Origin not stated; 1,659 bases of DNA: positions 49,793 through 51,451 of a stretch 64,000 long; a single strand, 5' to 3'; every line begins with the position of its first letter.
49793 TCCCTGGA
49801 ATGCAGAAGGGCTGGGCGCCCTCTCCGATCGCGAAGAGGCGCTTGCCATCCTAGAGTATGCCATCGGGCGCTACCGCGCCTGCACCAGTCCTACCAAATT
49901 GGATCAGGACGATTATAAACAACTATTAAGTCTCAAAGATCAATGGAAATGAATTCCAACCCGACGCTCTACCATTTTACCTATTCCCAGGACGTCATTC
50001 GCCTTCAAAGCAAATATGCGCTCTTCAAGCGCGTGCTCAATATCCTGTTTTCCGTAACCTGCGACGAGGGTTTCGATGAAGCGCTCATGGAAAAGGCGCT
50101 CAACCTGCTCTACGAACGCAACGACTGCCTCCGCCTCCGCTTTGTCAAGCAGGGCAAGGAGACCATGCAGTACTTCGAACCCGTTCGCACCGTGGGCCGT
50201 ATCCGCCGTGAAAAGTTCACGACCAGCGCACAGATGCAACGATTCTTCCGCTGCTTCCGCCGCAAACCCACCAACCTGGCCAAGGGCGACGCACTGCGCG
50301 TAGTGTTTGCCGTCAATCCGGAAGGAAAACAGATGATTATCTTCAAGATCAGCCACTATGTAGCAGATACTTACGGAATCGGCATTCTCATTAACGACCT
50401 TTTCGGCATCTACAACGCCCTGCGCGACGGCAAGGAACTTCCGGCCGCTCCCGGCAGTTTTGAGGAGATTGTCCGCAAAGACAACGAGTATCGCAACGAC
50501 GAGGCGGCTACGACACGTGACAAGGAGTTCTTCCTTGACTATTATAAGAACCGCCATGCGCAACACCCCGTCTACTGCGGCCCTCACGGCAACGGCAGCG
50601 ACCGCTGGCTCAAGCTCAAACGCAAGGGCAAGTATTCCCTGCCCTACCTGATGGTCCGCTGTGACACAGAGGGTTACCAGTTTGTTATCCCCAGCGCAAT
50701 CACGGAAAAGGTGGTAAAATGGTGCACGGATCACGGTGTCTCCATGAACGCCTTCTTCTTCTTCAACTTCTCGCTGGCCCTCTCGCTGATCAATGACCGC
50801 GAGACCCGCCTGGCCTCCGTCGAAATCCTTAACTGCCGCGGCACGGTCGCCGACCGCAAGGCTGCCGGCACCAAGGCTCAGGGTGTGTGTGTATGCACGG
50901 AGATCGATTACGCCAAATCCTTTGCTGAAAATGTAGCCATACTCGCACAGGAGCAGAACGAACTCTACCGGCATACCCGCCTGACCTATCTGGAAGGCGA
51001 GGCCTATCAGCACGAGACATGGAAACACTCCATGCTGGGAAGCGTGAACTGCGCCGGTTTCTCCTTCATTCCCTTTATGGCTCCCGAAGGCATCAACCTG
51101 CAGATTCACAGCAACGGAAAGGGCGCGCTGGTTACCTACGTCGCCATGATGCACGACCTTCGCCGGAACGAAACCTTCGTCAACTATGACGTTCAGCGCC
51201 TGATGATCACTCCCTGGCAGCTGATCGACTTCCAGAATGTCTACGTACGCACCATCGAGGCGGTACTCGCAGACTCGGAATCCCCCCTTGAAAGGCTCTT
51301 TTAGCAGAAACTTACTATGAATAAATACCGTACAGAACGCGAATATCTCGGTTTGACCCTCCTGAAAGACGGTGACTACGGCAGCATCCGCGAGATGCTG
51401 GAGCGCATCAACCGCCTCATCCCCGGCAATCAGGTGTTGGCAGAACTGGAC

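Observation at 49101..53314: Free-standing condensation-domain protein + fatty-acid-type adenylating ligase + dedicated carrier protein: a minimal non-modular acyl-transfer pathway of unknown product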

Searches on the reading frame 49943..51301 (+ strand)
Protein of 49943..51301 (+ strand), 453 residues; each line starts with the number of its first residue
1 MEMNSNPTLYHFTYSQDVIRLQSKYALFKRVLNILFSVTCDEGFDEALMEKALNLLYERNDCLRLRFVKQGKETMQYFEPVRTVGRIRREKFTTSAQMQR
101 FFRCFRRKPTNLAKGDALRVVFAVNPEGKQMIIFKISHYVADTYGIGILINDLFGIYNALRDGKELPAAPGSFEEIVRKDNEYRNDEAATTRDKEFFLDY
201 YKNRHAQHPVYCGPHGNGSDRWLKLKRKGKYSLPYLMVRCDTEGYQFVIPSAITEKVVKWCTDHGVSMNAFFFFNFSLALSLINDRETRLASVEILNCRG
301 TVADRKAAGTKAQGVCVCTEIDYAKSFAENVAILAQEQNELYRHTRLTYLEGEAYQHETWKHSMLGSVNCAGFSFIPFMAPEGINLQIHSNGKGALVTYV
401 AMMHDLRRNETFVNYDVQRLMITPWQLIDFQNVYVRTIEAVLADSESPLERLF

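Call 3: search_protein_families(library=pfam, proteins=[window:49943-51301:+], max_evalue=0.01)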
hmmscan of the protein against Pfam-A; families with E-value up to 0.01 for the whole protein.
window:49943-51301:+ (453 aa): 1 family
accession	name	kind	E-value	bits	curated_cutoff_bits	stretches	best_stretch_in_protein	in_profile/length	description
PF00668.25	Condensation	-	2.3e-24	86.4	30.6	1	12-348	7-330/456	Condensation domain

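Call 4: search_protein_families(library=ncbifam, proteins=[window:49943-51301:+], max_evalue=0.01)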
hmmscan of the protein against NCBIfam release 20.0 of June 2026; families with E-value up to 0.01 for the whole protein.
window:49943-51301:+ (453 aa): 4 families
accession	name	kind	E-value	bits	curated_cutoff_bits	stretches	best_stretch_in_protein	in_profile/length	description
NF004282.0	PRK05691.1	subfamily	7.2e-12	42.2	4090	1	42-189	2822-2970/4334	non-ribosomal peptide synthase/polyketide synthase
NF038078.1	NRPS_MxcG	equivalog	3.5e-08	31.2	2300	1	36-206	31-203/1442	myxochelin non-ribosomal peptide synthetase MxcG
NF007605.2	PRK10252.1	equivalog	0.00011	19.9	2400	1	32-202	26-201/1292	enterobactin non-ribosomal peptide synthetase EntF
NF047350.1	aureusi_NRPS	equivalog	0.00061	16.7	2500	1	10-167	995-1144/2373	aureusimine non-ribosomal peptide synthetase AusA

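Call 5: find_homologous_proteins(query=window:49943-51301:+, max_evalue=0.00001)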
Query window:49943-51301:+ (453 aa): 227 proteins with E <= 0.00001 among 4551 candidates; the best 120 are listed.
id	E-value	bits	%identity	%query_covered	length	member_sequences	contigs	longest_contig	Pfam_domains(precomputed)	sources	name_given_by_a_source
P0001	0.0e+0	1024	97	100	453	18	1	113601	PF00668.26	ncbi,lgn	-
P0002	7.3e-221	751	71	98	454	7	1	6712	PF00668.26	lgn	-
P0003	3.5e-220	749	71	100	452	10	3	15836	PF00668.26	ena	-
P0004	2.7e-217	740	71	98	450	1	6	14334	PF00668.26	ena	-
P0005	7.2e-217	738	70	100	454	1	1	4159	PF00668.26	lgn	-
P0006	2.3e-216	737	70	98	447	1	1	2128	PF00668.26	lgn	-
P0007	3.0e-216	736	71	98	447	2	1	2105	PF00668.26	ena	-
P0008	7.3e-215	732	69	98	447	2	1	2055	PF00668.26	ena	-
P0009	4.4e-213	726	68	100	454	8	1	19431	PF00668.26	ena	-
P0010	7.9e-213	725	69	98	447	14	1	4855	PF00668.26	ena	-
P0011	1.1e-211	721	68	100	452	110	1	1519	PF00668.26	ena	-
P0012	6.7e-209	712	68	98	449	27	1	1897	PF00668.26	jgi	jgi:hypothetical protein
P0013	2.3e-208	710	67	98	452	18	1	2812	PF00668.26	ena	-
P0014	3.3e-208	710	68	98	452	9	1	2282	PF00668.26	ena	-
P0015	4.7e-207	706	69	98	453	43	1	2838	PF00668.26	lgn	-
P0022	8.8e-195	665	64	100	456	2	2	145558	PF00668.26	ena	-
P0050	1.0e-181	622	59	99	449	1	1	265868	PF00668.26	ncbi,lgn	-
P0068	2.0e-176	605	58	98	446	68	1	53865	PF00668.26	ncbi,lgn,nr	ncbi:MAG: hypothetical protein K6G53_06945 [Bacteroidales bacterium]|nr:hypothetical protein [Bacter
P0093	1.7e-170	585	56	99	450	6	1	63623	PF00668.26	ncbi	-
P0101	1.0e-168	579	55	98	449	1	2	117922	PF00668.26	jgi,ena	-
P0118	4.5e-165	568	54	99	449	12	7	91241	PF00668.26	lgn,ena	-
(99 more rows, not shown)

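Call 6: find_related_loci(query=window:49943-51301:+, collection=genome_contigs, flank=8000)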
Query window:49943-51301:+ (453 aa) in genome_contigs; peptide patterns used: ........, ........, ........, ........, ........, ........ (x = any residue, [..] = any of these).
71 stretches matched a pattern; 3 encode a relative of the query (tblastn E <= 1e-3); 3 distinct loci.
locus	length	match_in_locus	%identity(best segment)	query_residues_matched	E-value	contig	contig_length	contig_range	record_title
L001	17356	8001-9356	67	1-453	0e+0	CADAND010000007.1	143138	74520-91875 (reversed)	MAG: uncultured Bacteroidia bacterium isolate RUG13447 genome assembly, contig: RUG13447_asm_7, whole genome shotgun seq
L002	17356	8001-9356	67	1-453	0e+0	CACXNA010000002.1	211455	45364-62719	MAG: uncultured Bacteroidia bacterium isolate RUG11407 genome assembly, contig: RUG11407_asm_2, whole genome shotgun seq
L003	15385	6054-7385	67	9-453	0e+0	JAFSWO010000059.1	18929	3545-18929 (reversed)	MAG: Bacteroidales bacterium isolate RGIG3539 Goat_Rumen.Co__c1618880, whole genome shotgun sequence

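Call 7: find_encoding_contigs(protein=P0050, flank=8000, max_places=2)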
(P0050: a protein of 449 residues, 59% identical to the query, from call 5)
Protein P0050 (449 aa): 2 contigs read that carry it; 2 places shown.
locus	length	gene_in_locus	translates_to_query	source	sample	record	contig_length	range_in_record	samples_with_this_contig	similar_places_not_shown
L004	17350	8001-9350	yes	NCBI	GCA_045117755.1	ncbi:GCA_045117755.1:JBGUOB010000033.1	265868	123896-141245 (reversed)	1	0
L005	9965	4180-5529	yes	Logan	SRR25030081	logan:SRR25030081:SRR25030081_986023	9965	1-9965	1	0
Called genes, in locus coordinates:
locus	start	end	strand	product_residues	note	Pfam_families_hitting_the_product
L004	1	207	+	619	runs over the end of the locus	PF02518:HATPase_c, PF13589:HATPase_c_3, PF00183:HSP90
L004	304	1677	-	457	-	PF00860:Xan_ur_permease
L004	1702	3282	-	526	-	PF00117:GATase, PF07722:Peptidase_C26 (weak), PF02540:NAD_synthase (weak), PF00958:GMP_synt_C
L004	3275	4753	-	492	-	PF00478:IMPDH, PF00571:CBS, PF01070:FMN_dh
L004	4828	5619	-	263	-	PF04397:LytTR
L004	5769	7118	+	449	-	PF00668:Condensation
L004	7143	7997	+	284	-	PF21033:RMD1-3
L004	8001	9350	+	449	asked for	PF00668:Condensation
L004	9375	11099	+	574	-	PF00501:AMP-binding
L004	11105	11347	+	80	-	PF00550:PP-binding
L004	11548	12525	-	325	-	-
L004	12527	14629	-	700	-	PF02844:GARS_N, PF01071:GARS_A, PF02843:GARS_C, PF00763:THF_DHG_CYH, PF02882:THF_DHG_CYH_C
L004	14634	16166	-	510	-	PF02142:MGS, PF01808:AICARFT_IMPCHas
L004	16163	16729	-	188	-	PF00551:Formyl_trans_N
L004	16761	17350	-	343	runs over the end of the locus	PF00586:AIRS, PF02769:AIRS_C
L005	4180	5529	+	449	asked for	PF00668:Condensation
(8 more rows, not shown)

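Call 8: find_encoding_contigs(protein=P0022, flank=8000, max_places=2)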
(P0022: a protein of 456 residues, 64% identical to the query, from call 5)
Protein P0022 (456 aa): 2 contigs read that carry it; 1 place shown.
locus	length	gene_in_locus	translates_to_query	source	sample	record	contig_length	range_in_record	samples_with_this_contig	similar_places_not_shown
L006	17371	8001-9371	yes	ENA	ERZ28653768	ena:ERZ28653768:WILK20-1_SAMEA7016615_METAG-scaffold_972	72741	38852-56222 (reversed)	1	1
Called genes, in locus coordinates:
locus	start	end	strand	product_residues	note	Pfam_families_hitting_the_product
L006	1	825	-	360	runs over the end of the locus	PF01855:POR_N, PF17147:PFOR_II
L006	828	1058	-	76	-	PF00037:Fer4 (weak), PF12797:Fer4_2 (weak), PF12837:Fer4_6 (weak), PF13237:Fer4_10, PF14697:Fer4_21, PF12838:Fer4_7, PF13187:Fer4_9, PF00037:Fer4 (weak), +3 more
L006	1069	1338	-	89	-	PF13432:TPR_16 (weak), PF00515:TPR_1 (weak), PF07719:TPR_2, PF13414:TPR_11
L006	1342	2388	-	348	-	PF01063:Aminotran_4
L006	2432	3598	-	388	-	PF00871:Acetate_kinase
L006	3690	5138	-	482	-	PF01212:Beta_elim_lyase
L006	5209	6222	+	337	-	PF12833:HTH_18, PF00165:HTH_AraC (weak)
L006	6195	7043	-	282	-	PF04397:LytTR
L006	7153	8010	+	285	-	PF21033:RMD1-3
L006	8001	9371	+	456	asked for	PF00668:Condensation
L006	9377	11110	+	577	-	PF00501:AMP-binding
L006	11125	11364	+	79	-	PF00550:PP-binding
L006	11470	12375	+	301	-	PF02253:PLA1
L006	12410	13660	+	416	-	PF02274:ADI, PF19420:DDAH_eukar (faint)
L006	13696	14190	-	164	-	PF00929:RNase_T, PF16473:Rv2179c-like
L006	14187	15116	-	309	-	PF13280:WYL, PF25583:WCX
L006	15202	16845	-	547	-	PF00004:AAA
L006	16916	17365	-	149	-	-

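Call 9: find_encoding_contigs(protein=P0118, flank=8000, max_places=2)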
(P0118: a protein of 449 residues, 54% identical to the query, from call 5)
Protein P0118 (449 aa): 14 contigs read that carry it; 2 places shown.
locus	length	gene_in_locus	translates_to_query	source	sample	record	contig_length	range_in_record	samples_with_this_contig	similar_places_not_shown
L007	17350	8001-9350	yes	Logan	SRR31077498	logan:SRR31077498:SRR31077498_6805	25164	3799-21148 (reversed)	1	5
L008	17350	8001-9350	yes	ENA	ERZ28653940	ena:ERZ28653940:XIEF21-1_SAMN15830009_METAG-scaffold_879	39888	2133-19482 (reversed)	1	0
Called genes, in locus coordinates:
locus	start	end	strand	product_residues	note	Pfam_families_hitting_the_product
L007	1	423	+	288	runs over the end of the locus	PF01734:Patatin, PF19890:DUF6363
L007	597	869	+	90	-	-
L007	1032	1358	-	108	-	PF11756:YgbA_NO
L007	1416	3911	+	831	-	PF14498:Glyco_hyd_65N_2, PF22124:Glyco_hydro_95_cat, PF21307:Glyco_hydro_95_C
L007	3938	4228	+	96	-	PF12773:DZR (faint)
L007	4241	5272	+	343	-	PF01863:YgjP-like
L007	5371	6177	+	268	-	PF00483:NTP_transferase, PF12804:NTP_transf_3 (weak)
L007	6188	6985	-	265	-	PF04397:LytTR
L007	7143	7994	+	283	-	PF21033:RMD1-3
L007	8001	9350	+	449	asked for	PF00668:Condensation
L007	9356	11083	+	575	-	PF00501:AMP-binding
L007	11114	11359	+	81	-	PF00550:PP-binding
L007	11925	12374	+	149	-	-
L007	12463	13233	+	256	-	PF00106:adh_short, PF08659:KR, PF13561:adh_short_C2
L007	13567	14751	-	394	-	PF01757:Acyl_transf_3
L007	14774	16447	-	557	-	PF02310:B12-binding, PF04055:Radical_SAM, PF13311:DUF4080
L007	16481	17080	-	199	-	PF00583:Acetyltransf_1, PF13673:Acetyltransf_10, PF13508:Acetyltransf_7, PF08445:FR47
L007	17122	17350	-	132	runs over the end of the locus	PF00254:FKBP_C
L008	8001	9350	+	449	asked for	PF00668:Condensation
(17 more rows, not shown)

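Call 10: search_solved_structures(query=window:49943-51301:+, max_evalue=0.01, show_alignments=2)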
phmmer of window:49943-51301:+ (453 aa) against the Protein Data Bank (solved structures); distinct sequences matched with E-value up to 0.01: 18.
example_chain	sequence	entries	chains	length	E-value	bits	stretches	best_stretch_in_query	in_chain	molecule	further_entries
12kh_A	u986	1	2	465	1.1e-18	70.2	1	29-347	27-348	Condensation Domain Protein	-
9lcq_A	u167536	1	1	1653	1.6e-11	46.5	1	42-186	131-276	PvdL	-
9up2_A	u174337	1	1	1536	2.6e-11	45.9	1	42-186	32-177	PvdL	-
9lcp_A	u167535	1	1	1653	3.1e-11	45.6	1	42-186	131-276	PvdL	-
9lco_A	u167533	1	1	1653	3.1e-11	45.6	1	42-186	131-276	PvdL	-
6n8e_A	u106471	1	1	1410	4.8e-08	35.1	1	16-200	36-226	holo-ObiF1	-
6p1j_A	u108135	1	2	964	9.9e-07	30.8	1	34-165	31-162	Txo2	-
7c1k_A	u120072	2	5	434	5.4e-05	25.1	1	8-203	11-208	Non-ribosomal peptide synthetase modules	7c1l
7c1h_A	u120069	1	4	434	0.0001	24.2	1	8-203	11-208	Non-ribosomal peptide synthetase modules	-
8f7h_A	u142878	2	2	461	0.00028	22.7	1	48-177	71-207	Surfactin synthetase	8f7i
9x2c_A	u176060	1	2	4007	0.0003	22.6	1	17-204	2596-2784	PKS-NRPS hybrid synthetase psoA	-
9x29_A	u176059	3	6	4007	0.00032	22.5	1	17-204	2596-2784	PKS-NRPS hybrid synthetase psoA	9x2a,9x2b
7c1p_A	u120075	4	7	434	0.00055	21.7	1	8-203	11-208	Non-ribosomal peptide synthetase modules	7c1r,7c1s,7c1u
4jn3_A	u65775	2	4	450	0.001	20.9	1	99-212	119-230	CDA peptide synthetase I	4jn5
5du9_A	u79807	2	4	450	0.001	20.9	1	99-212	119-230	CDA peptide synthetase I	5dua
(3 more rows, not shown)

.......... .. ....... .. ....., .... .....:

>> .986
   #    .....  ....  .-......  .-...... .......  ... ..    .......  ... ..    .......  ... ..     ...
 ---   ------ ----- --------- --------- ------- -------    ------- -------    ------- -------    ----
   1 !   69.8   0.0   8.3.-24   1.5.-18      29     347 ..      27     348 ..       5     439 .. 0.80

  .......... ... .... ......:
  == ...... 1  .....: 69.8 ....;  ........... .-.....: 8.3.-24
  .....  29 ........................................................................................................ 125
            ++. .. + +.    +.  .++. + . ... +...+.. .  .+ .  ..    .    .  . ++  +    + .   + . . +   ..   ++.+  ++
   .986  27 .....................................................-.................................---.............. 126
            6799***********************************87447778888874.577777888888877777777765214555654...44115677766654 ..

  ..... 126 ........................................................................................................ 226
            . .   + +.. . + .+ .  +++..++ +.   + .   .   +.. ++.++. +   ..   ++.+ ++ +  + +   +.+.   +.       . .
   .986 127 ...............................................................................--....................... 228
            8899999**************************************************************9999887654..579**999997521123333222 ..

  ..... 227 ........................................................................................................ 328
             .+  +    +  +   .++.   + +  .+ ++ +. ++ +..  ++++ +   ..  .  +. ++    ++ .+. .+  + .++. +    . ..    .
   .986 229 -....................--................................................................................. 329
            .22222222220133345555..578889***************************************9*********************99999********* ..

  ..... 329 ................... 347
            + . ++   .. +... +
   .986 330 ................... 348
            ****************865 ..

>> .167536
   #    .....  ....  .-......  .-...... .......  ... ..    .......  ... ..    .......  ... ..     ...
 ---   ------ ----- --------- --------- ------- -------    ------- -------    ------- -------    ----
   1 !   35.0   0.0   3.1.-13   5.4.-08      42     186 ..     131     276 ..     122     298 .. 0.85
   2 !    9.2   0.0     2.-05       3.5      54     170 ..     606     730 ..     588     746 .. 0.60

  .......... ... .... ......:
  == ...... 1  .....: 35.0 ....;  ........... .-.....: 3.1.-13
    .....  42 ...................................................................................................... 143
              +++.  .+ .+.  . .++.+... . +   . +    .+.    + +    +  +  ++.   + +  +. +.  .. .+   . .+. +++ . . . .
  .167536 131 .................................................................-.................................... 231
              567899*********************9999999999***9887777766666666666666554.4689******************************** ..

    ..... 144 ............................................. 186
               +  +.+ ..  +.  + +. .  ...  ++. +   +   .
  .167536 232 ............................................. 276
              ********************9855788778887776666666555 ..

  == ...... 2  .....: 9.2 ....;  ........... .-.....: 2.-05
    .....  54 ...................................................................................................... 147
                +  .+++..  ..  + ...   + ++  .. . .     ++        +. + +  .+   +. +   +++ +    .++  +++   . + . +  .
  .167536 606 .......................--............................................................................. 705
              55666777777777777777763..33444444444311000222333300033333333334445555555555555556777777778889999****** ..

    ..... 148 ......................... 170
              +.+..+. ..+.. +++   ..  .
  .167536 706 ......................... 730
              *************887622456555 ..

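Call 27: search_protein_families(library=pfam, proteins=[L004:7143-7994:+, L006:7153-8007:+, L007:7143-7991:+], max_evalue=10)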
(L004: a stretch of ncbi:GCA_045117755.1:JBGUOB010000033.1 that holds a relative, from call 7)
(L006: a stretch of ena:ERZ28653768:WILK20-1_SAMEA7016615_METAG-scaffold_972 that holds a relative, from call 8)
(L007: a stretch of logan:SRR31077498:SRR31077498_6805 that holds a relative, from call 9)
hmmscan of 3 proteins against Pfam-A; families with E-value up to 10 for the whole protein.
L004:7143-7994:+ (284 aa): 2 families
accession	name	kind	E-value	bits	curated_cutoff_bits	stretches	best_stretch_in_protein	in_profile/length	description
PF01228.26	Gly_radical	-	0.0093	16.9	22.2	1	202-280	9-85/106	Glycine radical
PF23296.1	DUF7079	-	0.11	13.4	27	1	141-195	5-56/110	Domain of unknown function (DUF7079)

L006:7153-8007:+ (285 aa): 1 family
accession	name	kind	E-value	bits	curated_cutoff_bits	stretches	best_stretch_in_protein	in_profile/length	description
PF21033.3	RMD1-3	-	0.13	11.9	26.7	1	23-112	14-103/235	Regulator of microtubule dynamics protein 1-3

L007:7143-7991:+ (283 aa): 1 family
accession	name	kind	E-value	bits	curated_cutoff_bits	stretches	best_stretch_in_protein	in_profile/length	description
PF21033.3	RMD1-3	-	4.2e-05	23.3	26.7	1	25-114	16-105/235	Regulator of microtubule dynamics protein 1-3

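Call 34: search_protein_representatives(protein=window:49943-51301:+)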
Query: 453 residues. Proteins with E-value up to 0.001 (for the whole library): 6225; up to 1e-10: 1156; up to 1e-30: 51. The best 150 are listed.
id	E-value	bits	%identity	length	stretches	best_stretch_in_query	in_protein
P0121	2.9e-160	550.0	53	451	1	7-453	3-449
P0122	6.2e-92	324.8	39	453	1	9-430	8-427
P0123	1.7e-90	320.1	38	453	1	6-453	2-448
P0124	3.1e-82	292.8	36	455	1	6-445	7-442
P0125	2.0e-79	283.6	33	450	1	7-440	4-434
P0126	1.7e-78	280.5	33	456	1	9-446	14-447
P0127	1.7e-78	280.5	35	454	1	4-442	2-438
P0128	1.1e-77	277.8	57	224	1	6-227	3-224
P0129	2.6e-77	276.6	34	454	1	8-449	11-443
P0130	5.2e-77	275.6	33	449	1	9-446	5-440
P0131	3.0e-74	266.5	35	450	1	6-438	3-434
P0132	2.7e-65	237.0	61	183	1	12-184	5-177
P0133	3.1e-65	236.8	30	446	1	11-416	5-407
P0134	6.0e-62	226.0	32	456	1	3-445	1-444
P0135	2.2e-58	214.3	60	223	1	5-172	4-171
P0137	1.0e-55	205.5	30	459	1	8-443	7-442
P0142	8.1e-45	169.5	26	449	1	9-442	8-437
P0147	2.2e-41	158.2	29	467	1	6-377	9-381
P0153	3.1e-36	141.2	28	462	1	8-377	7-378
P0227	1.3e-24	103.0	22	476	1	3-438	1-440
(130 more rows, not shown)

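Call 39: list_cluster_members(proteins=[P0122, P0123, P0124, P0129, P0133, P0137, P0142, P0147, P0227, P0153])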
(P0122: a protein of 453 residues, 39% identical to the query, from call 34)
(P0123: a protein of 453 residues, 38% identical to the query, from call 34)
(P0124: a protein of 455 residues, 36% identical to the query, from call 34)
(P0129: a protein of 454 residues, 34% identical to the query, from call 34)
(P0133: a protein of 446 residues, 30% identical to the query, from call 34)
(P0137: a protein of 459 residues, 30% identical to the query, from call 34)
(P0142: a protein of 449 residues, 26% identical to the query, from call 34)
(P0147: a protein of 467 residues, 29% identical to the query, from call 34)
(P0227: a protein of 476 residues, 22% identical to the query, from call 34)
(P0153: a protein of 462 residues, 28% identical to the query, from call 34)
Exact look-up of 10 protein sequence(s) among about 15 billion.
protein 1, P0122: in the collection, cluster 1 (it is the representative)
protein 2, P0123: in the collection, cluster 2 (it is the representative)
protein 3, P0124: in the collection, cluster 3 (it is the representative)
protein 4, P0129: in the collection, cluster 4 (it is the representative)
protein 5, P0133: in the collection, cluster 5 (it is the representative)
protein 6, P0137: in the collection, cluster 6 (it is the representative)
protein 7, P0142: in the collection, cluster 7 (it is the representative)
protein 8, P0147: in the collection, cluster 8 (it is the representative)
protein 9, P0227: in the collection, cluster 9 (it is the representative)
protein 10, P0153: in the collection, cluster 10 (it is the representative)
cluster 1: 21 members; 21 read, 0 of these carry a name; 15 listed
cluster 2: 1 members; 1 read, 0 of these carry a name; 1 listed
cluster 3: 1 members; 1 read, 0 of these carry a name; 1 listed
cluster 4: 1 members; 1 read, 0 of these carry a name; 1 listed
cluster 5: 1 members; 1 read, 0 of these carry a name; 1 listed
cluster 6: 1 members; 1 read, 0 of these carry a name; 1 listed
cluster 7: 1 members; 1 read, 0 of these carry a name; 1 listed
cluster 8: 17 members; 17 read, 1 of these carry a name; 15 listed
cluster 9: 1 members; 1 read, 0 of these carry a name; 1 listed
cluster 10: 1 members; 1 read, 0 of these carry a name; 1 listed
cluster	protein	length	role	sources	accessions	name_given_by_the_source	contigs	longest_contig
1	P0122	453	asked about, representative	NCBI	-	-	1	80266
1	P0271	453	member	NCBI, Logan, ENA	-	-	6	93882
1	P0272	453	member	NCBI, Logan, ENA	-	-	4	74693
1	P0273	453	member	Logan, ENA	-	-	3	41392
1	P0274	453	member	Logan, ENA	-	-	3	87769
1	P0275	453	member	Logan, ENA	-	-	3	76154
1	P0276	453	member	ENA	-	-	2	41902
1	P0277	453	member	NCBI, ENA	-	-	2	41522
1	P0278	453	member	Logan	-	-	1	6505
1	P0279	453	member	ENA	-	-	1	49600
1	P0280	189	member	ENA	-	-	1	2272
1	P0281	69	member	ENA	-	-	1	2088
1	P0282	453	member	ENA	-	-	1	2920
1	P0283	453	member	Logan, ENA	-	-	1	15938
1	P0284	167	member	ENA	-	-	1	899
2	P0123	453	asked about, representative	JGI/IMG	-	-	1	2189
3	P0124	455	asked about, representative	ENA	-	-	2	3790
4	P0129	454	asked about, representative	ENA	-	-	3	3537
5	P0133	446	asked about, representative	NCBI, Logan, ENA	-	-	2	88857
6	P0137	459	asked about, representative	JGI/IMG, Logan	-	-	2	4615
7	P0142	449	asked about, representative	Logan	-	-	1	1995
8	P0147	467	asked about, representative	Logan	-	-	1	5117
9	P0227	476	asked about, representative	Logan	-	-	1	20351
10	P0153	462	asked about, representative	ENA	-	-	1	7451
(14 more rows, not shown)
